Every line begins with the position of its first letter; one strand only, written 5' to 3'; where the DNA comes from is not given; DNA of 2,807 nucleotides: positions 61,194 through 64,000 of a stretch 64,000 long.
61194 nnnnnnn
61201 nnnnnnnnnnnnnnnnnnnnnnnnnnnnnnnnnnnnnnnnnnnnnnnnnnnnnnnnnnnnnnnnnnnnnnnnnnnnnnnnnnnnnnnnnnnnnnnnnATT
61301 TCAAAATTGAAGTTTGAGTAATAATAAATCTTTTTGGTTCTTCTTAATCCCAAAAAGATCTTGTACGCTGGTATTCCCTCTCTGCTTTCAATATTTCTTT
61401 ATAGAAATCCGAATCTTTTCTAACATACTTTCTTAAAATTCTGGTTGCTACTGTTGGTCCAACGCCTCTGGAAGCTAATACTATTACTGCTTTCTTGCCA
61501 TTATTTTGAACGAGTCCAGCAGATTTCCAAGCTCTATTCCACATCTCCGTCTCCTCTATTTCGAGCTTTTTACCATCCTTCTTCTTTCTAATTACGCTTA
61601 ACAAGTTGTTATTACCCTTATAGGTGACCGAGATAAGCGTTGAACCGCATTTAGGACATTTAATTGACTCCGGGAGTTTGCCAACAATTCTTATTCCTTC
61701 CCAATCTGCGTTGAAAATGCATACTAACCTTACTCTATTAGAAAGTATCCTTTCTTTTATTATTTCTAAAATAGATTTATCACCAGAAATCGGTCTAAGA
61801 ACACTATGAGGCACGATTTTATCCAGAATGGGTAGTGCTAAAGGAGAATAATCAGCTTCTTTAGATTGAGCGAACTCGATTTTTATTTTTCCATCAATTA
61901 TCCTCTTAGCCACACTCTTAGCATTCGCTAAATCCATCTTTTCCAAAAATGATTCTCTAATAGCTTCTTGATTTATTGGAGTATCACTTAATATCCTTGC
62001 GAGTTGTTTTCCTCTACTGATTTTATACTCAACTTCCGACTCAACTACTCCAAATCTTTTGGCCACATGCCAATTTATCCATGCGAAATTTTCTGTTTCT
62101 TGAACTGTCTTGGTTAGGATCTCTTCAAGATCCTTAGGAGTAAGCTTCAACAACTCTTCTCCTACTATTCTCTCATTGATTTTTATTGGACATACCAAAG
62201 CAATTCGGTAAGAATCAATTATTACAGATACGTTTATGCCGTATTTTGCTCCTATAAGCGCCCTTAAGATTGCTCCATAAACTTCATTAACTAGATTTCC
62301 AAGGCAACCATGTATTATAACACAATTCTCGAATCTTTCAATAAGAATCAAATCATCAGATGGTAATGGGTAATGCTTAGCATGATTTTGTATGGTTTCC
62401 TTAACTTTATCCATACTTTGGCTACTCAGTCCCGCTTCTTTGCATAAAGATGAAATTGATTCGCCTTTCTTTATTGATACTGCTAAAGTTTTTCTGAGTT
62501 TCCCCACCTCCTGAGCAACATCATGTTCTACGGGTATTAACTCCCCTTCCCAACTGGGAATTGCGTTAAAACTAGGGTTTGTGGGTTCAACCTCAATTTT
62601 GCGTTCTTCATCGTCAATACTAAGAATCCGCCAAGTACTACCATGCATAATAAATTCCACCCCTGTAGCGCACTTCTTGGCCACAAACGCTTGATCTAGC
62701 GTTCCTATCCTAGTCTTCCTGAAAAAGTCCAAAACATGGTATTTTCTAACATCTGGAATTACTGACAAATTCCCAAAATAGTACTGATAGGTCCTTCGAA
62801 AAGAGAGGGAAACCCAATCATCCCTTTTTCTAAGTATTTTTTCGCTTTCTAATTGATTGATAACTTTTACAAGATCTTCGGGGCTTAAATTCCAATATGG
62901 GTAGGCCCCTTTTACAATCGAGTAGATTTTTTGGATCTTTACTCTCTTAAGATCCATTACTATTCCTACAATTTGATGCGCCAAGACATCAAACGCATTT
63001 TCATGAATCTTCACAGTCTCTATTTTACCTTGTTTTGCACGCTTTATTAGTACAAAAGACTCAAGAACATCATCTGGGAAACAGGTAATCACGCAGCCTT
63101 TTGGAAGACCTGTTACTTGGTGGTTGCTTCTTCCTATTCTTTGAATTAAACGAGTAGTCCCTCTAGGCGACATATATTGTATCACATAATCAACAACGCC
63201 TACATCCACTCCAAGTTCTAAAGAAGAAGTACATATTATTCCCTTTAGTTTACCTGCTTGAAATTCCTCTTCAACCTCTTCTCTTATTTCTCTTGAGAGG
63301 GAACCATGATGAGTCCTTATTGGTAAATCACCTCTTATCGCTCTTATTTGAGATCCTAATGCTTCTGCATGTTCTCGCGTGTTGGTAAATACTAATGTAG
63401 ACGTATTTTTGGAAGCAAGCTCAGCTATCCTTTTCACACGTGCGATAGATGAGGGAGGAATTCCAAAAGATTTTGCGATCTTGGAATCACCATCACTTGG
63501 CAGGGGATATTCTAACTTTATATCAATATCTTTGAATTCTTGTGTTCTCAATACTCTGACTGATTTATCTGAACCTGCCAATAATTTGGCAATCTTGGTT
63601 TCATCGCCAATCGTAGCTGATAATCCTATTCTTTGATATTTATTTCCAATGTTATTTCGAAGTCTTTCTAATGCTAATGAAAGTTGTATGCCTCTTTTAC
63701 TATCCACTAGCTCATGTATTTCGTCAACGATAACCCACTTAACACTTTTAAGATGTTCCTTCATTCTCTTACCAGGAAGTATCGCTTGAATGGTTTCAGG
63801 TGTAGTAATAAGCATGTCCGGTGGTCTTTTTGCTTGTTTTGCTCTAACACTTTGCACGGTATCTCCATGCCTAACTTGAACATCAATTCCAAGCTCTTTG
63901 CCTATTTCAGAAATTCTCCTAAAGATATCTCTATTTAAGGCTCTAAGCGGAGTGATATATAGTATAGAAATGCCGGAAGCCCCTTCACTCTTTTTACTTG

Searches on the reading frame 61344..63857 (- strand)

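Call 54: search_protein_families(library=ncbifam, proteins=[window:61344-63857:-], max_evalue=1e-8)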
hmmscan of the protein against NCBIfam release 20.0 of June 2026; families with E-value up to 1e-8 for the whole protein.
window:61344-63857:- (837 aa): 12 families
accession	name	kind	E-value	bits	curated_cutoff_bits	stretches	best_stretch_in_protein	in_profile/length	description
NF010338.0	PRK13767.1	equivalog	6.9e-124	415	849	1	3-705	138-864/877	ATP-dependent helicase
TIGR04121.1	DEXH_lig_assoc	equivalog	5.6e-91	305.5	850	1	2-682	104-782/804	ligase-associated DNA damage response DEXH box helicase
NF007284.0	PRK09751.1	equivalog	8.7e-64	215.5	1496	2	180-661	352-856/1538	ATP-dependent helicase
TIGR03817.1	DECH_helic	hypoth_equivalog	3.2e-20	72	874.1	1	14-471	131-581/742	helicase/secretion neighborhood putative DEAH-box helicase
NF002654.0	PRK02362.1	equivalog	1.2e-13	50.3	887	1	14-170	115-262/739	ATP-dependent DNA helicase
NF041067.1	DpdJ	equivalog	1.1e-12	46.5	800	0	5-105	322-428/1482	protein DpdJ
NF001308.0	PRK00254.1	equivalog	5.8e-11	41.3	1216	0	14-94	116-190/720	ATP-dependent DNA helicase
NF002251.0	PRK01172.1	equivalog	6.4e-10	37.9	891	0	14-170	113-255/674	ATP-dependent DNA helicase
TIGR01587.1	cas3_core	equivalog_domain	1e-09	38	102.45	1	41-246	127-318/358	CRISPR-associated helicase Cas3'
NF040935.1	helicase_Hel308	equivalog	1.4e-09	36.6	1200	0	14-99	119-197/704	ATP-dependent DNA helicase Hel308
NF010337.0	PRK13766.1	equivalog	5.7e-09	34.6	610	0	149-250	364-471/781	Hef nuclease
NF053631.1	RNA_helic_CshA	equivalog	7.7e-09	34.9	646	0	7-287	112-368/434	degradosome RNA helicase CshA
